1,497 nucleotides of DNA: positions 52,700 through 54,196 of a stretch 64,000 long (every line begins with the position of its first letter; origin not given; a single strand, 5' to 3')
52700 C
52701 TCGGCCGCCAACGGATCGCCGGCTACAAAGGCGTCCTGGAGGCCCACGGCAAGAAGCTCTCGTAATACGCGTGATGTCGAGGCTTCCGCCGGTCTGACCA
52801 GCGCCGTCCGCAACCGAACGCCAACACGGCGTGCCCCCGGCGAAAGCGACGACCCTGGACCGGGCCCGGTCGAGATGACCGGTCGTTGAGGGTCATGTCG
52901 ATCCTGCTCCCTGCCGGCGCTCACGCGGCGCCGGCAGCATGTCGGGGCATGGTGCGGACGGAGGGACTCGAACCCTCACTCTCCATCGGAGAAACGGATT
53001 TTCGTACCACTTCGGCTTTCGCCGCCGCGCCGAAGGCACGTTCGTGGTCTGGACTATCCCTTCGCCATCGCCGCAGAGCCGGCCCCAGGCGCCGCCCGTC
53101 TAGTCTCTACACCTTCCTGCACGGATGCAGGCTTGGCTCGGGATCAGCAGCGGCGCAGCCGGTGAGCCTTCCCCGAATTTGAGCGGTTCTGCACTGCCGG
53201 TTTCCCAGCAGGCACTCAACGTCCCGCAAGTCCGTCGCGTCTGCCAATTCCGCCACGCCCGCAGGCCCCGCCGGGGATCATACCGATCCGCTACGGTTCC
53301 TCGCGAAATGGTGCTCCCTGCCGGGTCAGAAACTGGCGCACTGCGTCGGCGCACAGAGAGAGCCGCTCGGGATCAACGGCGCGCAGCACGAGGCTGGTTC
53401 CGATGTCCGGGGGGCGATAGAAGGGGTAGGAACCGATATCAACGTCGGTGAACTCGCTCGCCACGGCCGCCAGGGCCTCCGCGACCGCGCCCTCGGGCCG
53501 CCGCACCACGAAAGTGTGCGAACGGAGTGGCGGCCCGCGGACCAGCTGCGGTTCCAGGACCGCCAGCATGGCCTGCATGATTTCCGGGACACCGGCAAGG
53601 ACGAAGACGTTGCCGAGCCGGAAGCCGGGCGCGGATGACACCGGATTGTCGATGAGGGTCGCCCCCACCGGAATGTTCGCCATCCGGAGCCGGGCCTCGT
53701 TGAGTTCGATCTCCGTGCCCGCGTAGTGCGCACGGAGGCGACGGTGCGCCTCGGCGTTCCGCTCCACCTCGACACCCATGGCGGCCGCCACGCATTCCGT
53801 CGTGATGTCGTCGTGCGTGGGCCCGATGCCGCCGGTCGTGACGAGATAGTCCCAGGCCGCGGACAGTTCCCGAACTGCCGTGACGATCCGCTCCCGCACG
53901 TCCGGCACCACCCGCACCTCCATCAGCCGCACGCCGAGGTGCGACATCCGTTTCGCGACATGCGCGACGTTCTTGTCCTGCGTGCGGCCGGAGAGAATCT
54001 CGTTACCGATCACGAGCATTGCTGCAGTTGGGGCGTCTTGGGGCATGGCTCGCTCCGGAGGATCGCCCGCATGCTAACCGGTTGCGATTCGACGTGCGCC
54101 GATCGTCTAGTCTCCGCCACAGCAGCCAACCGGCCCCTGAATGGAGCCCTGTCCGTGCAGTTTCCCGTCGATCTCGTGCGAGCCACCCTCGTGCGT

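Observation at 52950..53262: tRNA-Leu(UAA) gene interrupted by a 225-nt cyanobacterial/plastid-type group I intron in a proteobacterial-looking genome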

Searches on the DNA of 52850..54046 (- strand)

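Call 4: search_rna_families(source=window, start=52850, end=53350, threshold=evalue, max_evalue=10, show_alignments=5)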
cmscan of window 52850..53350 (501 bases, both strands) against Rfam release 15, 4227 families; matches with E-value up to 10: 7.
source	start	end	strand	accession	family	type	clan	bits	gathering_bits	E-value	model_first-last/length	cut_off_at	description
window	53029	53237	-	RF00028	Intron_gpI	Intron;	-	27.3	50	4.9e-05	1-253/253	no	Group I catalytic intron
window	52955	53000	+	RF04351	Plastid-psbl-rps4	Cis-reg;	-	24.2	68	0.0084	1-53/53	no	Plastid-psbl-rps4 3UTR RNA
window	53128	53193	+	RF00520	ybhL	Cis-reg; leader;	-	16.2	50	4.4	1-73/73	no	ybhL leader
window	53106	53203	+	RF02246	Six3os1_1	Gene; lncRNA;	-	14.7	50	0.75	1-87/87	no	Six3os1 conserved region 1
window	52954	53028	-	RF01684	mascRNA-menRNA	Gene;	-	14.5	42.5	4.5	1-56/56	no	MALAT1-associated small cytoplasmic RNA/MEN beta RNA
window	52961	52977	-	RF00023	tmRNA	Gene;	CL00001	11.9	47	0.009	347-363/374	no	transfer-messenger RNA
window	52927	53031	-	RF00613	SNORD94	Gene; snRNA; snoRNA; CD-box;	-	11.2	60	6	1-137/137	no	Small nucleolar RNA SNORD94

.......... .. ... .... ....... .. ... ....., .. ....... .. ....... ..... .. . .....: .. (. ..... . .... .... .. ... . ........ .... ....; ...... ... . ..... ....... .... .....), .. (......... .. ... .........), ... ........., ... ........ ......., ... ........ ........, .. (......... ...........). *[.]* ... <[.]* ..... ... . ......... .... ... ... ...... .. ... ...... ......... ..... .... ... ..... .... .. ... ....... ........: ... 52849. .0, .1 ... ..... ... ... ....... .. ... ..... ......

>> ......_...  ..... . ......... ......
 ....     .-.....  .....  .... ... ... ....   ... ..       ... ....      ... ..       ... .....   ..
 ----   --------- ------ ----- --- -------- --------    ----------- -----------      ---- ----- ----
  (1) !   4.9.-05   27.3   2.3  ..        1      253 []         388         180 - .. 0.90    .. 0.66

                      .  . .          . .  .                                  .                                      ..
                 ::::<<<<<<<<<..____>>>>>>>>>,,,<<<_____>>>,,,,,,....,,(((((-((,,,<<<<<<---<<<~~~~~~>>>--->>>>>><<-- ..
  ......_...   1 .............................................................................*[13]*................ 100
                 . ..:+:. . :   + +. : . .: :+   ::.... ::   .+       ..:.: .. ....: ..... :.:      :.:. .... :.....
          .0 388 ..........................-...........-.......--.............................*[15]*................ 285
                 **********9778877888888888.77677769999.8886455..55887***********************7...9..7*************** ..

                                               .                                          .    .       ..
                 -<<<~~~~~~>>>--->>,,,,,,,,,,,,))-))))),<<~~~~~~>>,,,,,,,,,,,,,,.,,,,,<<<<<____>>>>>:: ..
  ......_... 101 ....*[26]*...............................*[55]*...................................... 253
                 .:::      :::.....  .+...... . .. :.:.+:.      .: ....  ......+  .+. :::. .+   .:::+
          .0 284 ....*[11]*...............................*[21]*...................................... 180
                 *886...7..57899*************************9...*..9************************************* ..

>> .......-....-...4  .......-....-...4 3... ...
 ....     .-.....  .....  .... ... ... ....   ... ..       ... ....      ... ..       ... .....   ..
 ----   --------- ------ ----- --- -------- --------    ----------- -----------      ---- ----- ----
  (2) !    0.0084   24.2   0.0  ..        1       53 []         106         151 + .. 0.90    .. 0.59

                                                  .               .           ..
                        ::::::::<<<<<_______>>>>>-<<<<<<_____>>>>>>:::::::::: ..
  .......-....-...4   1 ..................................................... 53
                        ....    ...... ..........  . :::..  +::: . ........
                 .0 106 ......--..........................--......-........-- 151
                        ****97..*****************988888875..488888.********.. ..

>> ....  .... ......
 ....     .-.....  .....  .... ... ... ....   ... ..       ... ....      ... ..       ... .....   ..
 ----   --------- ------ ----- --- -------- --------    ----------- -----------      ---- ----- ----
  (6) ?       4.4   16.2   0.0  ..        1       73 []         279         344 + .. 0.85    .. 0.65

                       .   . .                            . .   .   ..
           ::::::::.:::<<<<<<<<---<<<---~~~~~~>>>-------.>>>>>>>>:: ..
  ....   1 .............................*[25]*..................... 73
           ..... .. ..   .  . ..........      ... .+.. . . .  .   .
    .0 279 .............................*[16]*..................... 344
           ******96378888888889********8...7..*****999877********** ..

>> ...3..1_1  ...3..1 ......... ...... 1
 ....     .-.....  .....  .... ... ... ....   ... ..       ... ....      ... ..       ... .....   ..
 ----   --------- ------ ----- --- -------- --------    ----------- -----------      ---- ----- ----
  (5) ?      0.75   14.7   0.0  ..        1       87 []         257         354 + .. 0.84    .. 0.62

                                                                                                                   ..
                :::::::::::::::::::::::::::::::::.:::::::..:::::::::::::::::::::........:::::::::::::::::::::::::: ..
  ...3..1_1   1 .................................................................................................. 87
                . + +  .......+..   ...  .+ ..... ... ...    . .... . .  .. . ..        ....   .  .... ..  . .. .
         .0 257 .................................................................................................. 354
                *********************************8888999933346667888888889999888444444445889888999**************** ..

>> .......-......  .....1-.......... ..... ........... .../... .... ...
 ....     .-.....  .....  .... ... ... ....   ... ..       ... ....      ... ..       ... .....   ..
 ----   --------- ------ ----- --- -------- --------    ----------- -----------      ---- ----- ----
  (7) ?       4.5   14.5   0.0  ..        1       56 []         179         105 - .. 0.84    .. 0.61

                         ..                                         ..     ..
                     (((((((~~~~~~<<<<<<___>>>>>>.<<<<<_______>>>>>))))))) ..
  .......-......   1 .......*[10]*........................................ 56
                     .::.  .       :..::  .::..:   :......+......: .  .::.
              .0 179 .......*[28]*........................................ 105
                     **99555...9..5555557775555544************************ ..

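Call 62: search_rna_families(sources=[L247, L248, L249, L250, L077, L024, L073, L008, L021, L064], threshold=evalue, max_evalue=1)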
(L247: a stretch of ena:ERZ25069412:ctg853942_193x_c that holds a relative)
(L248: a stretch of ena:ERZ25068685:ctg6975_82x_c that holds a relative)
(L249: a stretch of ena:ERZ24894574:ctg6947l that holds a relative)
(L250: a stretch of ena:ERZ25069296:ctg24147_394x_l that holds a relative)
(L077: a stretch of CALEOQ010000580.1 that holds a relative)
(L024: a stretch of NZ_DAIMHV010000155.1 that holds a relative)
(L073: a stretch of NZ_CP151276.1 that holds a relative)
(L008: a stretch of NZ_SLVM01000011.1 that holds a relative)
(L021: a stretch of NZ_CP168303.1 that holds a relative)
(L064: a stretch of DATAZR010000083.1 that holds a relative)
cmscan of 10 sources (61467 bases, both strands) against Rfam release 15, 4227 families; matches with E-value up to 1: 18.
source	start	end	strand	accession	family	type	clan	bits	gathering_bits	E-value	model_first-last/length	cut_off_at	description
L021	5326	5398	-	RF00005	tRNA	Gene; tRNA;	CL00001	68.5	29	7.7e-13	1-71/71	no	tRNA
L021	5463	5535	-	RF00005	tRNA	Gene; tRNA;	CL00001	68.5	29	7.7e-13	1-71/71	no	tRNA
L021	5152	5222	-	RF00005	tRNA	Gene; tRNA;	CL00001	57.2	29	1e-09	1-71/71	no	tRNA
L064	6928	7127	+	RF00028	Intron_gpI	Intron;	-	46.4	50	1.1e-08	1-253/253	no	Group I catalytic intron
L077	3037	3227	-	RF00028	Intron_gpI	Intron;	-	43.1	50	1.2e-07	1-253/253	no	Group I catalytic intron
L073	5259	5454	+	RF00028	Intron_gpI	Intron;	-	36.1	50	1.4e-05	1-253/253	no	Group I catalytic intron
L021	5346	5510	-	RF02553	YrlA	Gene; sRNA;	-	34.5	69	0.00093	1-114/114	no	Y RNA-like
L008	4377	4577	+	RF00028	Intron_gpI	Intron;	-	34.3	50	4.9e-05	1-253/253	no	Group I catalytic intron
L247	2313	2513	+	RF00028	Intron_gpI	Intron;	-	33.4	50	9.3e-05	1-253/253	no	Group I catalytic intron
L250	2400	2592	+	RF00028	Intron_gpI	Intron;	-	31.5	50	0.00034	1-253/253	no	Group I catalytic intron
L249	2375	2579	+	RF00028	Intron_gpI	Intron;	-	29.3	50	0.0015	1-253/253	no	Group I catalytic intron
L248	2325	2476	+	RF00028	Intron_gpI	Intron;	-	27.9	50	0.004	1-253/253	no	Group I catalytic intron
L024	6078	6279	-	RF00028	Intron_gpI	Intron;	-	26.8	50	0.0084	1-253/253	no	Group I catalytic intron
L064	7158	7200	-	RF04354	Plastid-ycf2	Cis-reg;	-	25.1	65.7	0.77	1-75/75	no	Plastid-ycf2 5UTR RNA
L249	878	921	+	RF03537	Flavi_TBFV_SL6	Cis-reg;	-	22.6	38.3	0.28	1-45/45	no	Tick-borne Flavivirus short stem-loop SL6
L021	5794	5886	-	RF00223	IRES_Bip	Cis-reg; IRES;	-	18.9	40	0.16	1-263/263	no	bip internal ribosome entry site (IRES)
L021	6043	6136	-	RF00223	IRES_Bip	Cis-reg; IRES;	-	17.8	40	0.35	1-263/263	no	bip internal ribosome entry site (IRES)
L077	2953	2969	-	RF00023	tmRNA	Gene;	CL00001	17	47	0.0078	347-363/374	no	transfer-messenger RNA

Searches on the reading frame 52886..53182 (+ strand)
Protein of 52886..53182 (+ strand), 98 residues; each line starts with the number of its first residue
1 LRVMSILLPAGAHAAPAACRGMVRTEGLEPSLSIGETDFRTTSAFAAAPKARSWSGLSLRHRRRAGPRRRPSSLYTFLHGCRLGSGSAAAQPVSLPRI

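Call 43: search_protein_families(library=pfam, proteins=[window:52886-53182:+], max_evalue=0.01)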
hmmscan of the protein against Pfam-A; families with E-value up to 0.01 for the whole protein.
window:52886-53182:+ (98 aa): 0 families
